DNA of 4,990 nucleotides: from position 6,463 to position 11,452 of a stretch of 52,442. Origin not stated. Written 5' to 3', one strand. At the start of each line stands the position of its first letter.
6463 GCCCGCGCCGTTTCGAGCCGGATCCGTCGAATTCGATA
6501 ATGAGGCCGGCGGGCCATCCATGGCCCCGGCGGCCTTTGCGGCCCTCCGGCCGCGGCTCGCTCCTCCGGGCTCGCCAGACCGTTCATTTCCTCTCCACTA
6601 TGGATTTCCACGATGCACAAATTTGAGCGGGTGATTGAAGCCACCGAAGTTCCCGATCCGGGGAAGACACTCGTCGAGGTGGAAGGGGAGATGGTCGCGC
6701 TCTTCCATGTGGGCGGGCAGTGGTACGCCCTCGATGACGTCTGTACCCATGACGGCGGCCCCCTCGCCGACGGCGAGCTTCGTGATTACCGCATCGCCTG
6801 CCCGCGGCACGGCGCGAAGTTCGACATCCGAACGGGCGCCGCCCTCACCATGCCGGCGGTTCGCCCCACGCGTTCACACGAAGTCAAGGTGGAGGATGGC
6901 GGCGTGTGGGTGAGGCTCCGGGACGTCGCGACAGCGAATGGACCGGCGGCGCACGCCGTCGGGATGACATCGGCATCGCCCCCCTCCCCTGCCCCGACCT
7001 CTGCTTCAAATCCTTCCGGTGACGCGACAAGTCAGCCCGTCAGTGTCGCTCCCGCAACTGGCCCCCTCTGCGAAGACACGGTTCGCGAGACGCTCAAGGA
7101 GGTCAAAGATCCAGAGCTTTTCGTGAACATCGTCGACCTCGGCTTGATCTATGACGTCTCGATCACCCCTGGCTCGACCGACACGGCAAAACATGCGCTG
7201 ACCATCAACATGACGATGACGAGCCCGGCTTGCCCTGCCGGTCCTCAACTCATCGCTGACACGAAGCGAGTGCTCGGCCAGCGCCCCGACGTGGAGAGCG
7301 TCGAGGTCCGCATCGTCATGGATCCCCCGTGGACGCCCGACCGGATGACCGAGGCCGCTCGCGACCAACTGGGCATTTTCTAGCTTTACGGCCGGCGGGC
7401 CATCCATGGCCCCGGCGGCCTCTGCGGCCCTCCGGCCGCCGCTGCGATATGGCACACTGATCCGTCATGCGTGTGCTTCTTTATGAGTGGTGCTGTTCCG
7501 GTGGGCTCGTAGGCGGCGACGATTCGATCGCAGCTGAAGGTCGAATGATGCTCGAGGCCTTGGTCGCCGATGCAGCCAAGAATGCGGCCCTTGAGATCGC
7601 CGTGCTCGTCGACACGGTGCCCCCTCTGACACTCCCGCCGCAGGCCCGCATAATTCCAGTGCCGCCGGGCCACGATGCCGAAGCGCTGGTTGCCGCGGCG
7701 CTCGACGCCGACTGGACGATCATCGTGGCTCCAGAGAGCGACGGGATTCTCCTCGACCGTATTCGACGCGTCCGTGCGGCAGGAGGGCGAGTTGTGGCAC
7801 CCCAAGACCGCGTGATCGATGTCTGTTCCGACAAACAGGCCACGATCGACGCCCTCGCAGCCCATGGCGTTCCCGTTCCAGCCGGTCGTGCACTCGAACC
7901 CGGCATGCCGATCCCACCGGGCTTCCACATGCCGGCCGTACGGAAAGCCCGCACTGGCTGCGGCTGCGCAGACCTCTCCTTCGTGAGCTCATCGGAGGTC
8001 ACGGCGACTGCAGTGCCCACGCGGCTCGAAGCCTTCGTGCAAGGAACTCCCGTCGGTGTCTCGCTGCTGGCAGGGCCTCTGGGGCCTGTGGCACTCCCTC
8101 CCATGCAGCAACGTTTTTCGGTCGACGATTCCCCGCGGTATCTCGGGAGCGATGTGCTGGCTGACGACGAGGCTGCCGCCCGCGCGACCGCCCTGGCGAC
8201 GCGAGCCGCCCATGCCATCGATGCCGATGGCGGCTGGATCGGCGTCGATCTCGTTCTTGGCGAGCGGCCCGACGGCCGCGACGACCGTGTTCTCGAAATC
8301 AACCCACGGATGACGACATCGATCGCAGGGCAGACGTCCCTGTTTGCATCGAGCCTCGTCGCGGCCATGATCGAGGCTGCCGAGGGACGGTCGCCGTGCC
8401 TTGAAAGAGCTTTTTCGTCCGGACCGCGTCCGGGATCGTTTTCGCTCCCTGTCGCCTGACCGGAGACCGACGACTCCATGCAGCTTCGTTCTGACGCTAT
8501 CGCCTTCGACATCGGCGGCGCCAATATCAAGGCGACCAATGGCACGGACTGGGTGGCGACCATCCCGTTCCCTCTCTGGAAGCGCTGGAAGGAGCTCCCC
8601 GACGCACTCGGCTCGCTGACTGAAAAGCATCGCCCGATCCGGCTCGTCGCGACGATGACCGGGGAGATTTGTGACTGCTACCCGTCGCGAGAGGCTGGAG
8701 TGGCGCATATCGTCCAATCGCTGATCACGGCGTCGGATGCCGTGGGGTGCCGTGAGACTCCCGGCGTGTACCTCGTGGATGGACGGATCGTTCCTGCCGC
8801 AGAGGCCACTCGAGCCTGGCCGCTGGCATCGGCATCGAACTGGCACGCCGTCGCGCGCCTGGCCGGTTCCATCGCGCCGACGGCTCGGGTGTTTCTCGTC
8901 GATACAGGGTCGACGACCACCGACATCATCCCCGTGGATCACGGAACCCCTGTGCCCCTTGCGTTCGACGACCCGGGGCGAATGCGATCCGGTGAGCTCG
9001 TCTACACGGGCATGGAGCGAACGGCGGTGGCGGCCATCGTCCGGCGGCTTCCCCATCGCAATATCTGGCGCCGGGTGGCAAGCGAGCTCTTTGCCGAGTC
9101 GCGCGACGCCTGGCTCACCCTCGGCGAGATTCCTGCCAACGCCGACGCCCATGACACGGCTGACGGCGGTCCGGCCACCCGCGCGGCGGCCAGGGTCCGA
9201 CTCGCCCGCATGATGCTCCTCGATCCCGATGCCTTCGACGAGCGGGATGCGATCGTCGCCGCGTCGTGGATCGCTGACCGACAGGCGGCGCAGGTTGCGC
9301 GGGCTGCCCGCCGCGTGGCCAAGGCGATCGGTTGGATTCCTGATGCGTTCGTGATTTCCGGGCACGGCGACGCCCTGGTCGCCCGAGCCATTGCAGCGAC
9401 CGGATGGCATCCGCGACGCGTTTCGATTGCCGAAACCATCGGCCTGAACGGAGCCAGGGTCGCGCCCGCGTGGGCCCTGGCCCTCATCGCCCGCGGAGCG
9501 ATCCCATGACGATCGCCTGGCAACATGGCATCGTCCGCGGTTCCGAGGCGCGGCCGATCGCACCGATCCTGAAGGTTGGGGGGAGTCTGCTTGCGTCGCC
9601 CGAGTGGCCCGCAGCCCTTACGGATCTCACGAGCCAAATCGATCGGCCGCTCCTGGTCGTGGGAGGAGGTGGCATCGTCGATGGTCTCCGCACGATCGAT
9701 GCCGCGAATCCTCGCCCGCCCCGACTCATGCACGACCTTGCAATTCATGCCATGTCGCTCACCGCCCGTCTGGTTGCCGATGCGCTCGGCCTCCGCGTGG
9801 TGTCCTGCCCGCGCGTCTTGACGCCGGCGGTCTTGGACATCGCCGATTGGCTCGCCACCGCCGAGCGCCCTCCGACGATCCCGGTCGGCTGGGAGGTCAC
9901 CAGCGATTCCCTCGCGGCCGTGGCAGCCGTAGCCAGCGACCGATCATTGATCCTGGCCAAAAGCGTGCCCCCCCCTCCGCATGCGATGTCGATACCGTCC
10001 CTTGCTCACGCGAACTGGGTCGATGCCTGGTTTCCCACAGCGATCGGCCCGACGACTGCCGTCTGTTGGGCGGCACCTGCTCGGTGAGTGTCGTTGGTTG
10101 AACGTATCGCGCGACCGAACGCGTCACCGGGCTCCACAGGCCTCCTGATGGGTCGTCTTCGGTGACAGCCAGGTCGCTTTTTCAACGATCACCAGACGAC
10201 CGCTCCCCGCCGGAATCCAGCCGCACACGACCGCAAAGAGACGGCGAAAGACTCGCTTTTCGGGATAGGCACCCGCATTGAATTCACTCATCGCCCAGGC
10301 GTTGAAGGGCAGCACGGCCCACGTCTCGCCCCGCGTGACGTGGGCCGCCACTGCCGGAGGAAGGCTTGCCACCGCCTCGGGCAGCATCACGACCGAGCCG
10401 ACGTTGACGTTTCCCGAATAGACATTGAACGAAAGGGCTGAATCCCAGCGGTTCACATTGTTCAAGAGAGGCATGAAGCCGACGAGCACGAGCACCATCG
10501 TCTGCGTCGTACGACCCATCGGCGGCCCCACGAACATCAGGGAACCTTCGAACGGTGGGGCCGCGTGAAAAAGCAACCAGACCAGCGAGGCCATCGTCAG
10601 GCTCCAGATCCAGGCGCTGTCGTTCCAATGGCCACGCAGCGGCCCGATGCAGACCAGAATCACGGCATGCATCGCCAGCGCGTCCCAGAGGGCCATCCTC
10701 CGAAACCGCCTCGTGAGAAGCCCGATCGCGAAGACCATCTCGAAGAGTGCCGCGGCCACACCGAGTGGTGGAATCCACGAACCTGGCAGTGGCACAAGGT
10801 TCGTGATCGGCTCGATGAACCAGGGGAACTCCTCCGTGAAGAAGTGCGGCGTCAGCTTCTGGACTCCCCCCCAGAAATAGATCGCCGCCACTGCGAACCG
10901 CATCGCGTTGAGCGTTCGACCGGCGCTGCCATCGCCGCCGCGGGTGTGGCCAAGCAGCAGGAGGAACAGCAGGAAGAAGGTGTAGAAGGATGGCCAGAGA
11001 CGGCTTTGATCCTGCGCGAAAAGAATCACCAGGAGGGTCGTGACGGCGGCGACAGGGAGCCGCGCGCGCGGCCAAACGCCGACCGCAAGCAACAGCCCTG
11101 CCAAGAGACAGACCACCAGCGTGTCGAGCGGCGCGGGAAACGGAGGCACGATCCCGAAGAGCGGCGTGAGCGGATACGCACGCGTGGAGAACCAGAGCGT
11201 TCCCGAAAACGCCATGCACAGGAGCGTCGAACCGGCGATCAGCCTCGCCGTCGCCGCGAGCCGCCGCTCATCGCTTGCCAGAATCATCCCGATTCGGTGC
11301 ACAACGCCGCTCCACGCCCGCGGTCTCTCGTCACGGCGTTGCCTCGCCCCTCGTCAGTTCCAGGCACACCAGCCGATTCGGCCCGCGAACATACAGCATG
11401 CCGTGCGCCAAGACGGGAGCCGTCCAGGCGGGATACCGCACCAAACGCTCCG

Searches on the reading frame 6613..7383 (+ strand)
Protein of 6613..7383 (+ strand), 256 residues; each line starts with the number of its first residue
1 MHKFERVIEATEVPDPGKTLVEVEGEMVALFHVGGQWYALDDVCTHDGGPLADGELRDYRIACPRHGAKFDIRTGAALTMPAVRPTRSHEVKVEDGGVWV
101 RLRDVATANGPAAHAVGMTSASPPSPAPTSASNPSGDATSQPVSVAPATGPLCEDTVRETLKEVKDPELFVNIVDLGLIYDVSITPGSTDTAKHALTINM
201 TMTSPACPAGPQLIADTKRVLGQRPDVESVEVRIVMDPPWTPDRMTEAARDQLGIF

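Call 4: search_protein_families(library=pfam, proteins=[window:6613-7383:+])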
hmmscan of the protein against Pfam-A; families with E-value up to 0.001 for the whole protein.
window:6613-7383:+ (256 aa): 4 families
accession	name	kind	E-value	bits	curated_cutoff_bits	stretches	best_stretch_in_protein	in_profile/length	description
PF00355.32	Rieske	-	5.9e-17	61.8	20.3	1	7-88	5-86/88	Rieske [2Fe-2S] domain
PF01883.24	FeS_assembly_P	-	1.6e-13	51.1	23.5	1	154-232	1-73/73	Iron-sulfur cluster assembly protein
PF13806.12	Rieske_2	-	5e-11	42.9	27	1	4-101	2-104/104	Rieske-like [2Fe-2S] domain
PF22543.2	Rieske_4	-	6.1e-07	30.2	28.4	1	21-81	17-81/119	Soluble Rieske-type ferredoxin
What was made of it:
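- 6613..7383 (+): Rieske [2Fe-2S] ferredoxin fused to a SufT-type (FeS_assembly_P/DUF59) domain. These are two separate genes in relatives. Pfam Rieske at residues 7-88 and FeS_assembly_P at residues 154-232 (call 4).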

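Call 5: search_protein_families(library=ncbifam, proteins=[window:6613-7383:+])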
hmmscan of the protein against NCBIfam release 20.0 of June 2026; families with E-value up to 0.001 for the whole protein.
window:6613-7383:+ (256 aa): 13 families
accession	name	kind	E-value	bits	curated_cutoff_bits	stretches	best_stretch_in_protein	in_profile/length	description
TIGR03406.1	FeS_long_SufT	hypoth_equivalog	5.7e-29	101.1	202.6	1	149-255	70-174/174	putative Fe-S cluster assembly protein SufT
NF007422.0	PRK09965.1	equivalog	7e-25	87.1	113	1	8-104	7-102/106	bifunctional 3-phenylpropionate/cinnamic acid dioxygenase ferredoxin subunit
TIGR02945.1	SUF_assoc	equivalog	1.9e-24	85.9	143.4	1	154-256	3-99/99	SUF system Fe-S cluster assembly protein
NF041868.1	paad_haloarch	equivalog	8.8e-20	71.1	180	1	144-253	20-120/127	1,2-phenylacetyl-CoA epoxidase subunit PaaD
NF042948.2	3PPDioc_HcaC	equivalog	8.8e-20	70.9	150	1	7-103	6-103/105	3-phenylpropionate/cinnamic acid dioxygenase ferredoxin subunit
NF041683.1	ant_diox_AndAb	equivalog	1.4e-19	70.1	150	1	6-101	4-99/100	anthranilate 1,2-dioxygenase ferredoxin subunit AndAb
TIGR02377.1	MocE_fam_FeS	subfamily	1.7e-15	56.8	136.15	1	25-101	23-100/101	MocE family 2Fe-2S type ferredoxin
TIGR02378.1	nirD_assim_sml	equivalog_domain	1e-14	54.5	74.65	1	5-101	3-104/105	nitrite reductase small subunit NirD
TIGR02159.1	PA_CoA_Oxy4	equivalog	1.3e-12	48.2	108.15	1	164-253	1-83/146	1,2-phenylacetyl-CoA epoxidase subunit PaaD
NF041174.1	SDX_Thmprot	equivalog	5.9e-10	39.3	170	1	5-90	3-89/109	sulredoxin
NF050121.1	bc1_QcrA_actin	exception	1.2e-06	28.3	275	1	36-112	239-316/319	cytochrome bc1 complex Rieske iron-sulfur subunit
NF045928.1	Cytb6fFeSPetC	equivalog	0.00036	19.9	250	1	38-100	102-163/179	cytochrome b6-f complex iron-sulfur subunit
NF010001.0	PRK13474.1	subfamily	0.00043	19.6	154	1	38-101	101-162/178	cytochrome b6-f complex iron-sulfur subunit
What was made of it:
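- Checked: 6613-7383: Rieske + SufT (calls 4, 5).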

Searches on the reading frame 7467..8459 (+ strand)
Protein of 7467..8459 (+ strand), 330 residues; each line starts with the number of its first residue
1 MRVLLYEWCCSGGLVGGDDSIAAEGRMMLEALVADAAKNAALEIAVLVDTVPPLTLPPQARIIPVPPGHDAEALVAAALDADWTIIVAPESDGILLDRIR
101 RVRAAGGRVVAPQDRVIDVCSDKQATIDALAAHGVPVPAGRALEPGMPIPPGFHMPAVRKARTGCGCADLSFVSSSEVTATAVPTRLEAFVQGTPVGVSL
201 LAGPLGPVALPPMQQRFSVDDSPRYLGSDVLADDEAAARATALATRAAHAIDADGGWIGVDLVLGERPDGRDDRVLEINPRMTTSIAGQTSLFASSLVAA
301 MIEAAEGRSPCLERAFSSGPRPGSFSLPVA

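Call 4: search_protein_families(library=pfam, proteins=[window:7467-8459:+])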
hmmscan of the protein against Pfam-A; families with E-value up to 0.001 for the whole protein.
window:7467-8459:+ (330 aa): 2 families
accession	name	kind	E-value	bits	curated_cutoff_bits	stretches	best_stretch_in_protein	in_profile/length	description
PF02655.19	ATP-grasp_3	-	4e-17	63.2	23.2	1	120-285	1-160/160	ATP-grasp domain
PF18301.6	preATP-grasp_3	-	1.8e-08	34.9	26.3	1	48-112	7-71/76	pre ATP-grasp 3 domain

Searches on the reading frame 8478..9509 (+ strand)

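Call 4: search_protein_families(library=pfam, proteins=[window:8478-9509:+])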
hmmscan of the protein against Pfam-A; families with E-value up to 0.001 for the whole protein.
window:8478-9509:+ (343 aa): 1 family
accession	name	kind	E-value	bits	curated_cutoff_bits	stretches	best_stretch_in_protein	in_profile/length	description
PF01968.24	Hydantoinase_A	-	6.7e-10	39.1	22.9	1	58-158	5-101/291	Hydantoinase/oxoprolinase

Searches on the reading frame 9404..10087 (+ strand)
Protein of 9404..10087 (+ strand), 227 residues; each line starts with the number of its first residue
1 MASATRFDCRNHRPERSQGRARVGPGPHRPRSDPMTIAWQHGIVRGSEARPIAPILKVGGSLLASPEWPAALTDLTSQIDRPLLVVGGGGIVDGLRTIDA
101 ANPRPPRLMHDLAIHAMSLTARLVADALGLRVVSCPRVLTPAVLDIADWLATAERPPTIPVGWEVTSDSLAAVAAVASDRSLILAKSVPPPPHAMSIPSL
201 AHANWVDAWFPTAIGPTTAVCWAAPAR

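Call 9: search_protein_families(library=pfam, proteins=[window:9404-10087:+], max_evalue=0.00001)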
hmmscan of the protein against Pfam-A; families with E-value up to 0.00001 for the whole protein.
window:9404-10087:+ (227 aa): 1 family
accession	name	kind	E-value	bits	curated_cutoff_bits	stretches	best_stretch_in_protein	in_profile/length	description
PF00696.33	AA_kinase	-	3.4e-06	27.4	24.9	0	55-138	4-103/234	Amino acid kinase family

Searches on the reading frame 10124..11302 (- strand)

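Call 9: search_protein_families(library=pfam, proteins=[window:10124-11302:-], max_evalue=0.00001)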
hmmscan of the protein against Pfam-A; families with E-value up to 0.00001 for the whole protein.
window:10124-11302:- (392 aa): 1 family
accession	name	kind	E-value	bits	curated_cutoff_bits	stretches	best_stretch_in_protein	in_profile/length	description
PF07291.16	MauE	-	2.7e-06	28.1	27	1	131-220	5-88/128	Methylamine utilisation protein MauE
